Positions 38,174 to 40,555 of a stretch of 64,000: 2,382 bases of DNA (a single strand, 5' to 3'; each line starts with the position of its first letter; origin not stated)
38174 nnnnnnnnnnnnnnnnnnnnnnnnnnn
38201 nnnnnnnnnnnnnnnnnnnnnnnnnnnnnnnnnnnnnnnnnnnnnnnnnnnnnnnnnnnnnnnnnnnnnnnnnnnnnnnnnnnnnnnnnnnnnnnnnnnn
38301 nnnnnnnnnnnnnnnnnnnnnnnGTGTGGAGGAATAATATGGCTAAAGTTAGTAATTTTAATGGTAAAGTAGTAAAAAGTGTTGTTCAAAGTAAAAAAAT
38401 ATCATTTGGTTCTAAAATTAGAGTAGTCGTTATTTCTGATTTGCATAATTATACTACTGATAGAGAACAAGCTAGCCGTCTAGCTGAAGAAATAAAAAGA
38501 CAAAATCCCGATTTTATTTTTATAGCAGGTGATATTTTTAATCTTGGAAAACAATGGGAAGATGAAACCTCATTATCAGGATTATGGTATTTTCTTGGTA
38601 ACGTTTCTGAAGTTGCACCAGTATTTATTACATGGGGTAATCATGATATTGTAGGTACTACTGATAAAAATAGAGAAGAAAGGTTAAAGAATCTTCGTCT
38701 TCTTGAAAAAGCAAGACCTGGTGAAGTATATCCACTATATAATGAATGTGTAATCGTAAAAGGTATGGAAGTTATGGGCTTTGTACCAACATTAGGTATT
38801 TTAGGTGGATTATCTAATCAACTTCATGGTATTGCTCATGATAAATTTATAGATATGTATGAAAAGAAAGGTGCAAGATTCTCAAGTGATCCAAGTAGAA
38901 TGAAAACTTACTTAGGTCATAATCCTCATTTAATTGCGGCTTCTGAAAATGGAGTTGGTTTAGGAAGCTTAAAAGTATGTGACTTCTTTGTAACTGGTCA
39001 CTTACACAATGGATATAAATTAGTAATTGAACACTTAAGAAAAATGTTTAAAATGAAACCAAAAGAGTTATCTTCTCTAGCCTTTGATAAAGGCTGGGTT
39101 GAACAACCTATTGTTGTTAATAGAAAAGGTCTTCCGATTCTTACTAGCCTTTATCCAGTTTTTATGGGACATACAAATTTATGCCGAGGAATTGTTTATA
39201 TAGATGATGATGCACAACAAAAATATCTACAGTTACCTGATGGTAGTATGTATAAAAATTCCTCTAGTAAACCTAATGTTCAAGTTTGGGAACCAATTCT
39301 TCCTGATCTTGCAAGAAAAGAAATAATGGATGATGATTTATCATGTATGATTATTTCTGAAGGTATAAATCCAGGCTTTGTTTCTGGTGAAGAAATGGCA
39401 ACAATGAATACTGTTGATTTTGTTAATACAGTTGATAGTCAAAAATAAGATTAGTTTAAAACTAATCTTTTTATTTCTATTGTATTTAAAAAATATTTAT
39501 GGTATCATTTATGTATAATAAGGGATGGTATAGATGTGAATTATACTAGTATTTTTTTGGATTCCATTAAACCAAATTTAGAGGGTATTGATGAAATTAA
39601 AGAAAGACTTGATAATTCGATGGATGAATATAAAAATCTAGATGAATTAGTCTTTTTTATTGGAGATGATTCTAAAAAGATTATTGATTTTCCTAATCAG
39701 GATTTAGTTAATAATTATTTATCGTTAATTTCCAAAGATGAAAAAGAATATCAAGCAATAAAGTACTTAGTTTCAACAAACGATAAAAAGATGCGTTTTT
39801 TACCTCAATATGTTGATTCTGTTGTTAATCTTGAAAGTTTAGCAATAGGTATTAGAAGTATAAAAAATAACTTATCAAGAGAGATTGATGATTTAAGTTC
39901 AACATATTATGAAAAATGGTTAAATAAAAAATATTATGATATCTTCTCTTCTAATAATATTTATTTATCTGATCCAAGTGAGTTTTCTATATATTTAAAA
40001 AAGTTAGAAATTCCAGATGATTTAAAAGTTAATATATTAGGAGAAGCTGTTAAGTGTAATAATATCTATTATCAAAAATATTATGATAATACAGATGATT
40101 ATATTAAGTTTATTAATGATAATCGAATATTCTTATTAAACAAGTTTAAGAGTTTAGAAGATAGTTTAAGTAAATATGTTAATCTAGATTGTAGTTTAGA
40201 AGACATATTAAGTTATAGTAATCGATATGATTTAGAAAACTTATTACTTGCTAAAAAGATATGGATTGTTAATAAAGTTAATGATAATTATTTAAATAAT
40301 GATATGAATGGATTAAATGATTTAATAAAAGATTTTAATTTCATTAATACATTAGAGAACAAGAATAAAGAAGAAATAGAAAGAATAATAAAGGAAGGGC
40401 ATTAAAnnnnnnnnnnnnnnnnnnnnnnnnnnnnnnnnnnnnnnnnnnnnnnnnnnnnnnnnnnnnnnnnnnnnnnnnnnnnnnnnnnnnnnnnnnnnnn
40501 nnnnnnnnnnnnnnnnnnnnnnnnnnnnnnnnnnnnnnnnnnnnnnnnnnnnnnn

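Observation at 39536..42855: Translationally coupled three-gene operon of unknown cytoplasmic proteins, including a 715-aa hyper-acidic protein, immediately upstream of rpoB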

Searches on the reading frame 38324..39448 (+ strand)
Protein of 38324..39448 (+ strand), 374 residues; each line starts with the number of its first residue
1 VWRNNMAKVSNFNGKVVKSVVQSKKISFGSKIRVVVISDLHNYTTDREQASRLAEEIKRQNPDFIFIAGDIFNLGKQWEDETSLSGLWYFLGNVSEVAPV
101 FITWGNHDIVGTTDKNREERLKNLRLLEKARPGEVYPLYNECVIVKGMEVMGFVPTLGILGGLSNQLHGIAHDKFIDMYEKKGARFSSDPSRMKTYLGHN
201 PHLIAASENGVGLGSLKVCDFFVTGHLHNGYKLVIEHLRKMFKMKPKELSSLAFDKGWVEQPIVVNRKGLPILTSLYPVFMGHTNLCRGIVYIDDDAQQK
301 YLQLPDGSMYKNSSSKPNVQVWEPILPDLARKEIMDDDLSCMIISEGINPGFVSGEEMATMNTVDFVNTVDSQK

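Call 6: search_protein_families(library=pfam, proteins=[window:38324-39448:+], max_evalue=1)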
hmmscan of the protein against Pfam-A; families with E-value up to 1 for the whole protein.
window:38324-39448:+ (374 aa): 3 families
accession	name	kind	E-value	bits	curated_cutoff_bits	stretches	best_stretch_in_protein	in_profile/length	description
PF00149.33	Metallophos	-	1.3e-14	55.5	21.5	1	32-229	1-190/191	Calcineurin-like phosphoesterase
PF12850.12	Metallophos_2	-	4.6e-06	27.2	27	1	33-128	2-60/154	Calcineurin-like phosphoesterase superfamily domain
PF06874.16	FBPase_2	-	0.053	12.2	27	1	36-110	158-223/639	Firmicute fructose-1,6-bisphosphatase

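Call 7: search_protein_families(library=ncbifam, proteins=[window:38324-39448:+], max_evalue=1)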
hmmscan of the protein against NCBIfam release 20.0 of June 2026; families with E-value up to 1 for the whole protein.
window:38324-39448:+ (374 aa): 8 families
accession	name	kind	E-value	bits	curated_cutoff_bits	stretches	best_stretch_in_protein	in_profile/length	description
NF033458.1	lipid_A_LpxG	equivalog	3.1e-06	26.7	350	1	23-118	36-128/321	UDP-2,3-diacylglucosamine diphosphatase LpxG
NF008460.0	PRK11340.1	equivalog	3.4e-06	26.7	188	1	31-117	49-132/271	phosphodiesterase YaeI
TIGR00040.1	yfcE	subfamily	6.8e-06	26.2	56.25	1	33-125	2-80/158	YfcE family phosphodiesterase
TIGR03729.1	acc_ester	subfamily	7.6e-05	22.2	148.25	1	33-126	1-91/239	putative phosphoesterase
TIGR04123.1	P_estr_lig_assc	hypoth_equivalog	0.0014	18.1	150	1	46-113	49-114/207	ligase-associated DNA damage response endonuclease PdeM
TIGR00619.1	sbcd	subfamily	0.0043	16.9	77.65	1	52-114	30-92/252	exonuclease subunit SbcD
NF006988.0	PRK09453.1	equivalog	0.0078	16.1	117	1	33-75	2-41/183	phosphodiesterase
NF053861.1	DS8_antiphage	equivalog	0.25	9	790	1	34-81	446-493/994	anti-phage protein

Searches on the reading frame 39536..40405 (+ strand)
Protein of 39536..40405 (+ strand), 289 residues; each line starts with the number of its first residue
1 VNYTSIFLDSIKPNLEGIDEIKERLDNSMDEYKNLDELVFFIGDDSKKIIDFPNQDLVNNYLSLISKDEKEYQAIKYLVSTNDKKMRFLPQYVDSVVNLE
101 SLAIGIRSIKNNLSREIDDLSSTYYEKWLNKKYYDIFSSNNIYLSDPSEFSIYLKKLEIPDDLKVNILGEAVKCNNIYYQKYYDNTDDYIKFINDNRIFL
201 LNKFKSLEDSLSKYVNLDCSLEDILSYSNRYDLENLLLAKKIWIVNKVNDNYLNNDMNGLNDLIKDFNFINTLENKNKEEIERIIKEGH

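Call 6: search_protein_families(library=pfam, proteins=[window:39536-40405:+], max_evalue=1)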
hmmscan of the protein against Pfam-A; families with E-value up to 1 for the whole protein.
window:39536-40405:+ (289 aa): 1 family
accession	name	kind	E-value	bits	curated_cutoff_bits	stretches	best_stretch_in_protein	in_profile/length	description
PF05659.16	RPW8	-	0.076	13.1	30.4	0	8-38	41-71/139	Arabidopsis broad-spectrum mildew resistance protein RPW8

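Call 7: search_protein_families(library=ncbifam, proteins=[window:39536-40405:+], max_evalue=1)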
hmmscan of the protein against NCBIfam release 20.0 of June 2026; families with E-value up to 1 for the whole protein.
window:39536-40405:+ (289 aa): 0 families

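Call 8: search_protein_families(library=phrogs, proteins=[window:39536-40405:+], max_evalue=1)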
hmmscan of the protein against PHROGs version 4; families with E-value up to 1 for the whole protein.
window:39536-40405:+ (289 aa): 0 families

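Call 9: search_protein_families(library=padloc, proteins=[window:39536-40405:+], max_evalue=1)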
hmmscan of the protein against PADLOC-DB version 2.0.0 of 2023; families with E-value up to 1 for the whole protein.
window:39536-40405:+ (289 aa): 1 family
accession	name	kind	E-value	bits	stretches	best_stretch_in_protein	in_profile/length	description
PDLC00354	PtuB1|PtuB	-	0.0002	19.1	1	48-94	124-169/204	Unknown function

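Call 15: find_homologous_proteins(query=window:39536-40405:+)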
Query window:39536-40405:+ (289 aa): 6 proteins with E <= 0.001 among 2180 candidates.
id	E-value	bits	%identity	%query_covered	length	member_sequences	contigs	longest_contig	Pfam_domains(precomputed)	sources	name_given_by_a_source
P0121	7.9e-177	605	99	100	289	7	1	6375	-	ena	-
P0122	7.7e-156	536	88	100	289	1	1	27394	-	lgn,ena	-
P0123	1.9e-155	534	87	100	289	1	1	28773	-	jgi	-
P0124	8.2e-119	414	70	100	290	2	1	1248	-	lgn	-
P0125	5.1e-56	208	51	79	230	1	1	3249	-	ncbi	-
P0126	5.7e-46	175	42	84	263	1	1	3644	-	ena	-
